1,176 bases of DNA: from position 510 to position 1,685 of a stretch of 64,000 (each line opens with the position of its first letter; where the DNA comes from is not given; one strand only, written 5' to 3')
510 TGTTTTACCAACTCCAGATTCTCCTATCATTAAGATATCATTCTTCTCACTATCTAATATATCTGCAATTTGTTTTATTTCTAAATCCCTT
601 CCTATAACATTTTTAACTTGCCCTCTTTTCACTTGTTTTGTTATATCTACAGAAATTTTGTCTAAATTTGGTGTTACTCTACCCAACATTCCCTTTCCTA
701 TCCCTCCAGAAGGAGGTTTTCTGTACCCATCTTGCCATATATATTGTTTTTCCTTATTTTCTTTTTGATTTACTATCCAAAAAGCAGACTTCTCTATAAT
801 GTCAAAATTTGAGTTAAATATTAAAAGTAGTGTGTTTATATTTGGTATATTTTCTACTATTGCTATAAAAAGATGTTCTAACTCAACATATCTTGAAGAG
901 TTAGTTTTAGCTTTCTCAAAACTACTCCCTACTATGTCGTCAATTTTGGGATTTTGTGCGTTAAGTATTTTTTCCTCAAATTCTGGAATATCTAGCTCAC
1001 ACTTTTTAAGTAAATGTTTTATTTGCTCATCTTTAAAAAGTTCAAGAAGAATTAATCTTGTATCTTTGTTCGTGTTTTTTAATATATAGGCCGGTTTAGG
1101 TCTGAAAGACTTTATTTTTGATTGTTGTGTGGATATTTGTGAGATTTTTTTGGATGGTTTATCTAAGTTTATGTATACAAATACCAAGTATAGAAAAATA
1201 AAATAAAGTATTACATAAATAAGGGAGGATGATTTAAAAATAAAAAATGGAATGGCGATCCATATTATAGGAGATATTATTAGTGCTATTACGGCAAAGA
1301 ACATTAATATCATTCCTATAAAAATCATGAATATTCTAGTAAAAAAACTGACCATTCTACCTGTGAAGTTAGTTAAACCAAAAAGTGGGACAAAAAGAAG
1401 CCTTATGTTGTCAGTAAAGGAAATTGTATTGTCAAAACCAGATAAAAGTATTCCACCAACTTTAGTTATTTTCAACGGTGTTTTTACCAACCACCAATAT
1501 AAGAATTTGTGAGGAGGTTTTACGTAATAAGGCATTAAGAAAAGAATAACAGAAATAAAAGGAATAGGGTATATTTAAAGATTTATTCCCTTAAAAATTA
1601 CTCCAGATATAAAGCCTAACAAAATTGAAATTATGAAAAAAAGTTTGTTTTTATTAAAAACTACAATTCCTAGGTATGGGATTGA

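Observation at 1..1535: Clp/Hsp100-type ATPase with an N-terminal multi-pass membrane domain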

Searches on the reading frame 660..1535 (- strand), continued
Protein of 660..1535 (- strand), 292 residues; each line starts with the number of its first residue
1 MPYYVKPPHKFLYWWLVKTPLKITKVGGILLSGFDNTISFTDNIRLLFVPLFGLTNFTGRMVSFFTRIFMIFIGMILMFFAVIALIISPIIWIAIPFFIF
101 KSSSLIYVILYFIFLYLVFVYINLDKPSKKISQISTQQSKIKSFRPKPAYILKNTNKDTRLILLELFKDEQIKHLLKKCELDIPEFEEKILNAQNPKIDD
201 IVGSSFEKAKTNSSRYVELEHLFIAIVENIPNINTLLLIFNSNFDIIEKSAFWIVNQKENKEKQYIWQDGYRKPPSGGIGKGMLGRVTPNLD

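Call 60: find_encoding_contigs(protein=P0357, flank=4000, max_places=1)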
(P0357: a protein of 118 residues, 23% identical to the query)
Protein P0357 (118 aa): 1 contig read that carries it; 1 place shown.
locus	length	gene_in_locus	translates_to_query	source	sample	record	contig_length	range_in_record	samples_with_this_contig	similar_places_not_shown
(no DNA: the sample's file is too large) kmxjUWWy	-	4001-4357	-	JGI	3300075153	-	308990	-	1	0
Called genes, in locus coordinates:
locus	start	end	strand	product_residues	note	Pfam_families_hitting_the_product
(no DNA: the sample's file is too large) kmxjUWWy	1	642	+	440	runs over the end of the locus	PF04932:Wzy_C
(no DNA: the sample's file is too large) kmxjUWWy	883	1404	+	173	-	-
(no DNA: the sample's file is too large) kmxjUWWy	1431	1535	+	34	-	-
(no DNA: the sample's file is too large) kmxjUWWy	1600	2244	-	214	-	-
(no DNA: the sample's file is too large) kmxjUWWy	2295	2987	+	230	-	PF03167:UDG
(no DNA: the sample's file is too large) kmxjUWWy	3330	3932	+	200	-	-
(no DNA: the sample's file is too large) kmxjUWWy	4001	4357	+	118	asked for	-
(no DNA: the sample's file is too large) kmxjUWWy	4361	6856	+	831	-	PF00158:Sigma54_activat (faint), PF01078:Mg_chelatase (faint), PF13191:AAA_16 (weak), PF17871:AAA_lid_9, PF07724:AAA_2, PF00004:AAA, PF07728:AAA_5, PF10431:ClpB_D2-small, +7 more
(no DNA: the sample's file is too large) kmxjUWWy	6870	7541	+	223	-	PF07690:MFS_1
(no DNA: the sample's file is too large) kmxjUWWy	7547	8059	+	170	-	PF00293:NUDIX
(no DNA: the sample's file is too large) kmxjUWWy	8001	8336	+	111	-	PF01035:DNA_binding_1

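Call 61: find_encoding_contigs(protein=P0346, flank=4000, max_places=1)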
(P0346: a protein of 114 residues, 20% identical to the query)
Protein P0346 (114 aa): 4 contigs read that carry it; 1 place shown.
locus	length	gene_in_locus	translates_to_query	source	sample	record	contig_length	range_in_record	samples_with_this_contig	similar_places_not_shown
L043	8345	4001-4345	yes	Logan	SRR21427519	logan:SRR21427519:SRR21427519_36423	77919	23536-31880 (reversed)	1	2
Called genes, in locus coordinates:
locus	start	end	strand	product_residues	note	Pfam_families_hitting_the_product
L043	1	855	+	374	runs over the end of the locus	PF01490:Aa_trans, PF03222:Trp_Tyr_perm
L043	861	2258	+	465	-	PF04932:Wzy_C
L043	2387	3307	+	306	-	PF01565:FAD_binding_4, PF02873:MurB_C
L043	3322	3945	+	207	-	PF03167:UDG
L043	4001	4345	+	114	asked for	-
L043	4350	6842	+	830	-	PF20720:nSTAND3 (faint), PF13191:AAA_16 (weak), PF00004:AAA, PF17871:AAA_lid_9 (weak), PF07724:AAA_2, PF00004:AAA (weak), PF07728:AAA_5, PF10431:ClpB_D2-small, +8 more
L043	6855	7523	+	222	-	PF07690:MFS_1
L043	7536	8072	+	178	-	PF00293:NUDIX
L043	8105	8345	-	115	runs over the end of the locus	PF00453:Ribosomal_L20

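Call 67: search_protein_families(library=ncbifam, proteins=[P0228, P0349, P0274], max_evalue=0.01)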
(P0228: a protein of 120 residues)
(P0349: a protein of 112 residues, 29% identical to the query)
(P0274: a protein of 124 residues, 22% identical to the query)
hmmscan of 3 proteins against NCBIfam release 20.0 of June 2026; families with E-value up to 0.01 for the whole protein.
P0228 (120 aa): 0 families

P0349 (112 aa): 0 families

P0274 (124 aa): 0 families

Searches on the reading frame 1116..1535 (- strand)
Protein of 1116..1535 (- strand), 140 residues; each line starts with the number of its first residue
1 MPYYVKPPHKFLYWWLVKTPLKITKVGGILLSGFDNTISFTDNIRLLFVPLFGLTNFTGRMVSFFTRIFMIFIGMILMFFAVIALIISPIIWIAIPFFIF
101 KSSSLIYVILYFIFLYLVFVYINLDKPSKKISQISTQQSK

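Call 39: search_protein_families(library=pfam, proteins=[window:1116-1535:-], max_evalue=1)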
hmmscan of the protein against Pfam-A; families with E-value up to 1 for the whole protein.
window:1116-1535:- (140 aa): 1 family
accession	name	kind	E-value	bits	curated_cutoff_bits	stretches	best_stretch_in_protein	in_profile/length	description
PF07332.16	Phage_holin_3_6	-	0.33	11.5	28.4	1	65-116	34-84/116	Putative Actinobacterial Holin-X, holin superfamily III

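Call 67: search_protein_families(library=ncbifam, proteins=[window:1116-1535:-], max_evalue=0.01)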
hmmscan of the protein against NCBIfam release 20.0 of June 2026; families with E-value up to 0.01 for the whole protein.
window:1116-1535:- (140 aa): 0 families
